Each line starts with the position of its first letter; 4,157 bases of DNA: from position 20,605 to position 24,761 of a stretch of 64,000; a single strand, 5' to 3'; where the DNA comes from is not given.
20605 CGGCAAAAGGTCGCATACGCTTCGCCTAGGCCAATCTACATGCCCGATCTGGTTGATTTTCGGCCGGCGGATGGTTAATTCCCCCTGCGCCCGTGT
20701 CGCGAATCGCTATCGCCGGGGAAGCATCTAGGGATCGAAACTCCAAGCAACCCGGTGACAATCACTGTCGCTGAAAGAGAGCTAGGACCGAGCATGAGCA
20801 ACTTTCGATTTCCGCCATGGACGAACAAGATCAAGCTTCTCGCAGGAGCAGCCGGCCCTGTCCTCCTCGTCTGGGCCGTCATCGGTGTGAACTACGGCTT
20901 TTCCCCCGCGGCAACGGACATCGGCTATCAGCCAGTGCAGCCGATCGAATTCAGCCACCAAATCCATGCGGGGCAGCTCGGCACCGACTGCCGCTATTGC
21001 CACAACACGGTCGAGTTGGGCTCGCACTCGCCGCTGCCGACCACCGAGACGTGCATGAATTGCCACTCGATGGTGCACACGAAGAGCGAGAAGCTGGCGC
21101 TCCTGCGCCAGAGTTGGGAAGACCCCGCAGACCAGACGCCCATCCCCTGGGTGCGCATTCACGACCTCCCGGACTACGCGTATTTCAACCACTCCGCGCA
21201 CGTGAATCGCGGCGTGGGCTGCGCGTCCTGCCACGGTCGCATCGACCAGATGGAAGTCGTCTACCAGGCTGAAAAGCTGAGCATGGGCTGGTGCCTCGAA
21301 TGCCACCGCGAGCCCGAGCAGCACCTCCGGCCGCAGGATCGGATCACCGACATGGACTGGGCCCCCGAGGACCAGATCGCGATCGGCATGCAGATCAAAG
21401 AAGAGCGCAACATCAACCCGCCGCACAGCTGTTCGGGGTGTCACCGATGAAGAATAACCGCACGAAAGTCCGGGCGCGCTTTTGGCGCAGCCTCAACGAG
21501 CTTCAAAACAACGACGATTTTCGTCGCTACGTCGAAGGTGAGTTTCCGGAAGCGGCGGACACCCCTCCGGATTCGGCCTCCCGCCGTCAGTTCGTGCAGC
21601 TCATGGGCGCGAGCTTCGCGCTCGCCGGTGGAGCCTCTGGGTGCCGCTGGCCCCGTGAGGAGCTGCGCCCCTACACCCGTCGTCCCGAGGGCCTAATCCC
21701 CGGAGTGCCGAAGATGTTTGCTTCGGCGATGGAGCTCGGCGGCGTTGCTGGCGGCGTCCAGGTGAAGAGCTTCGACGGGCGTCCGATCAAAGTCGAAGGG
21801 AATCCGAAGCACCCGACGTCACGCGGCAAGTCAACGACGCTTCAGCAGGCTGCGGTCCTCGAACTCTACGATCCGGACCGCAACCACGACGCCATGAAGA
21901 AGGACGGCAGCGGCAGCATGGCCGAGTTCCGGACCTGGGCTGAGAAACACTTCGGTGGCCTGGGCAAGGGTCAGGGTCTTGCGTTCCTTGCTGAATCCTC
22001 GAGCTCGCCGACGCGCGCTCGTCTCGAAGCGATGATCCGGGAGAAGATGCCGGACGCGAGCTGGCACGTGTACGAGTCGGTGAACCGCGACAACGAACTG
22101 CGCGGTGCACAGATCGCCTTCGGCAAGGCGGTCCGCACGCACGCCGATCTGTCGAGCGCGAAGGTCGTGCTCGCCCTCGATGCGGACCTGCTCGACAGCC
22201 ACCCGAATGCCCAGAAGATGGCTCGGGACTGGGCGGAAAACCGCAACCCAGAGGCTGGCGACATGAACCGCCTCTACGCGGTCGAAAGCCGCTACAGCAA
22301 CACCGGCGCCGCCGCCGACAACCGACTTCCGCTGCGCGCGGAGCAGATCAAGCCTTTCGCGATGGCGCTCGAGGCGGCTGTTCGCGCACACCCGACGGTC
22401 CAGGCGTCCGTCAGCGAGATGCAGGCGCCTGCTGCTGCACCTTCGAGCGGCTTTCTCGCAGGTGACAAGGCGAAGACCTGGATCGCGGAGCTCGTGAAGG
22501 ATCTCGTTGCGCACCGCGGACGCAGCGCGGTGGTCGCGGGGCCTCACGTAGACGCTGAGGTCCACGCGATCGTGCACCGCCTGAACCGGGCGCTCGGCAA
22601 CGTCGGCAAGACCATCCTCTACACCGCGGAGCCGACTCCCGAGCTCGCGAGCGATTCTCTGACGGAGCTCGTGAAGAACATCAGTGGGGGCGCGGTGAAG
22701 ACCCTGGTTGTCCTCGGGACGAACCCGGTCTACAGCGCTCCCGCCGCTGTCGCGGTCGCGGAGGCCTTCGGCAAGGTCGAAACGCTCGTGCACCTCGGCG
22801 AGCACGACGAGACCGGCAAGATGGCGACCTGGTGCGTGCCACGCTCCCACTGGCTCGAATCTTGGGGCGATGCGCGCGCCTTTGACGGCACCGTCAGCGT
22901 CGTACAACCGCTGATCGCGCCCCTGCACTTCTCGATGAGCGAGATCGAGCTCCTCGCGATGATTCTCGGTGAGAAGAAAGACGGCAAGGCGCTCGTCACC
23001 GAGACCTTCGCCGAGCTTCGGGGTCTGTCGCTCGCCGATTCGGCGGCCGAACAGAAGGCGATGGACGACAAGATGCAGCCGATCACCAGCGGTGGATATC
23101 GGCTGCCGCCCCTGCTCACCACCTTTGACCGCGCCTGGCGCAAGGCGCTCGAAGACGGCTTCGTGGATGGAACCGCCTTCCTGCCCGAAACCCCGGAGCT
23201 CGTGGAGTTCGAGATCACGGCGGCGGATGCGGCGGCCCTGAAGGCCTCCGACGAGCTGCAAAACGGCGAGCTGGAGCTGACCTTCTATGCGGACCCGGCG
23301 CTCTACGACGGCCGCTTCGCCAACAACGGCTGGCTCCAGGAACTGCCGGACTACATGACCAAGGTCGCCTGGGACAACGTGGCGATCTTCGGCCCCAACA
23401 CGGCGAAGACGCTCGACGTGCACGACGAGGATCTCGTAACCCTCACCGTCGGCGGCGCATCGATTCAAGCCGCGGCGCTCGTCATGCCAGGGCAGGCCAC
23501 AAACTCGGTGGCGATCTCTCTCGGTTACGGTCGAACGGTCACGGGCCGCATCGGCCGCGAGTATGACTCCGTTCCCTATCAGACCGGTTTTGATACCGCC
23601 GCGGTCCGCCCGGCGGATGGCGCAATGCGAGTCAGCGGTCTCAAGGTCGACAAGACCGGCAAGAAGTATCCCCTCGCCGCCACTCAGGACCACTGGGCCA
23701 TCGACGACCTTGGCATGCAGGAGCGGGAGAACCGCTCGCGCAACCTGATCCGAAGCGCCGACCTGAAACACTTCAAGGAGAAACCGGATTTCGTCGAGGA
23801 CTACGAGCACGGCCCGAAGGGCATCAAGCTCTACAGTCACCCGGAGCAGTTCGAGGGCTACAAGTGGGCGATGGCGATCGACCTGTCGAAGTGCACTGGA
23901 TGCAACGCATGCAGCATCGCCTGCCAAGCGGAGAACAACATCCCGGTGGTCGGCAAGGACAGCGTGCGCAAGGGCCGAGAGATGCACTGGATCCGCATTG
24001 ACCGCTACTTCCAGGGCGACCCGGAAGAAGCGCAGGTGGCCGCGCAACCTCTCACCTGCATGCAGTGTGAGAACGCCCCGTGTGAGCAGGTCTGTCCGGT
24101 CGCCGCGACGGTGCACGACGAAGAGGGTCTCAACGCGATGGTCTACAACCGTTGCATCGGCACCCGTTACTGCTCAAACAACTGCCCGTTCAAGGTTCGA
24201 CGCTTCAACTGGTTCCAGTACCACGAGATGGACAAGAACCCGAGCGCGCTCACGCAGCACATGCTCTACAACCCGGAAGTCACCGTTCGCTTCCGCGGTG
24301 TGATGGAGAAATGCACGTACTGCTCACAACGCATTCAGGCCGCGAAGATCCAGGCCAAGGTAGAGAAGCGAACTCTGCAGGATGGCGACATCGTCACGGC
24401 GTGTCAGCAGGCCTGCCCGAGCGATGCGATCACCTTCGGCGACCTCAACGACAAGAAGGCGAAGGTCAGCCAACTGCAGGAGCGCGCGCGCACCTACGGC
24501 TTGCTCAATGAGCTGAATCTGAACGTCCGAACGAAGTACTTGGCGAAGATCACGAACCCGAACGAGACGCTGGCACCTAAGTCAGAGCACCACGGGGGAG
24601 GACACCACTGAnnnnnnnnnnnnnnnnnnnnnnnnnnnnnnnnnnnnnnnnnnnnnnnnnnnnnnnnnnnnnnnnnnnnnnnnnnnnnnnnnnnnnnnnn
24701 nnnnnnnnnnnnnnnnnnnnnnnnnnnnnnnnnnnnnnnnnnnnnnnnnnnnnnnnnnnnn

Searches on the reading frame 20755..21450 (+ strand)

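Call 14: search_protein_families(library=pfam, proteins=[window:20755-21450:+], max_evalue=0.001)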
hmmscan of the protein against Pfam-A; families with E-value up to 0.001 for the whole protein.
window:20755-21450:+ (231 aa): 4 families
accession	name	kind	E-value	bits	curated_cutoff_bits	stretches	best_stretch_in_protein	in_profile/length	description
PF14522.11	Cytochrome_C7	-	7.7e-13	48.5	24.8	2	143-231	2-67/67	Cytochrome c7 and related cytochrome c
PF14537.11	Cytochrom_c3_2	-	3.4e-10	40.7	25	1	148-231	1-65/79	Cytochrome c3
PF02085.21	Cytochrom_CIII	-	5.1e-09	36.8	22.9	1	59-115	16-64/101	Class III cytochrome C family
PF22113.1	Mtrc-MtrF_II-IV_dom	-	0.00014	21.8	30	1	78-230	8-127/176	Outer membrane cytochrome MtrC/MtrF-like, domains II/IV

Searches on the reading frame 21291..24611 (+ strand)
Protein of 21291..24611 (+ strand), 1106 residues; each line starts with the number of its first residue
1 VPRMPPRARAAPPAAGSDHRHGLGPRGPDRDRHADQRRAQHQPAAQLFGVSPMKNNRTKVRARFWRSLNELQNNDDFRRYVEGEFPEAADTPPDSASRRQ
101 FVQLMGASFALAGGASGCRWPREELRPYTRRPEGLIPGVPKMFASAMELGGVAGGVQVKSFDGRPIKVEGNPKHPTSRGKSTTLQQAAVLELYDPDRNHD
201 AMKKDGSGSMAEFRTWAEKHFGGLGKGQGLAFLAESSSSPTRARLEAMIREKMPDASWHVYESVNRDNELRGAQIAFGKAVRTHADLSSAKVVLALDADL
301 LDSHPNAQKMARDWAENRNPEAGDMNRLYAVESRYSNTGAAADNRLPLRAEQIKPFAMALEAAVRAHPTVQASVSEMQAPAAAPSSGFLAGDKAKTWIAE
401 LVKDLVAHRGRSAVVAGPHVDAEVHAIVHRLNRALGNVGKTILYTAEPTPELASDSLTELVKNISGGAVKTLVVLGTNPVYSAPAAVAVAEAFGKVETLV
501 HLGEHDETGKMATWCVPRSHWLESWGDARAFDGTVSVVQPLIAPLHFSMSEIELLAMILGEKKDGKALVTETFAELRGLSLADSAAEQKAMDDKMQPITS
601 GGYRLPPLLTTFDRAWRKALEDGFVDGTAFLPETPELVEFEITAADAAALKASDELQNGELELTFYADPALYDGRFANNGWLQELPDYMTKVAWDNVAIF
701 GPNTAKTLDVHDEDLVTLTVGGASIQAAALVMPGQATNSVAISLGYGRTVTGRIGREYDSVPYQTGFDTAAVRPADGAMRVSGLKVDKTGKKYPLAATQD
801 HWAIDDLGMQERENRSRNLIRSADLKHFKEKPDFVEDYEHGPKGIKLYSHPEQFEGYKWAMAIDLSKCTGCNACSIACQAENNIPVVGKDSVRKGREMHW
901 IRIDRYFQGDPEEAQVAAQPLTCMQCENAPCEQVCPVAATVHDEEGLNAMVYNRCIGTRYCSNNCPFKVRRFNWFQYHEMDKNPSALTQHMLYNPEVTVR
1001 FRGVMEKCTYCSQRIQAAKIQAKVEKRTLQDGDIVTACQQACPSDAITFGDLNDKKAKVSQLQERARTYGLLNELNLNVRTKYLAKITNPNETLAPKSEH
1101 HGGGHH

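Call 14: search_protein_families(library=pfam, proteins=[window:21291-24611:+], max_evalue=0.001)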
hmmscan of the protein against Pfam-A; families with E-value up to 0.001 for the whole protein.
window:21291-24611:+ (1106 aa): 9 families
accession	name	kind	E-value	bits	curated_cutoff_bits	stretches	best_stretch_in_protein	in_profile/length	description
PF12838.12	Fer4_7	-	3.6e-13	50.2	27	2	867-939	1-52/52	4Fe-4S dicluster domain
PF13237.11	Fer4_10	-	3.3e-07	30.6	25.5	1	861-936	2-53/53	4Fe-4S dicluster domain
PF13183.11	Fer4_8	-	3.7e-07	31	27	0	865-937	2-66/68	4Fe-4S dicluster domain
PF13247.11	Fer4_11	-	1.2e-06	29.1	26.2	1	918-975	5-64/100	4Fe-4S dicluster domain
PF13187.11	Fer4_9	-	4.1e-06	27.2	27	0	867-937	1-49/52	4Fe-4S dicluster domain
PF25160.1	LdpA_Fe-S-bd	-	4.2e-05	23.7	27.6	0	928-968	6-41/49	LdpA Fe-S cluster-binding domain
PF12797.12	Fer4_2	-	0.0002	21.5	24.5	1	859-879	1-21/22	4Fe-4S binding domain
PF14697.11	Fer4_21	-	0.00071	20.1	35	0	922-967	7-53/59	4Fe-4S dicluster domain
PF00384.28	Molybdopterin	-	0.00072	19.1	24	0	260-535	87-327/353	Molybdopterin oxidoreductase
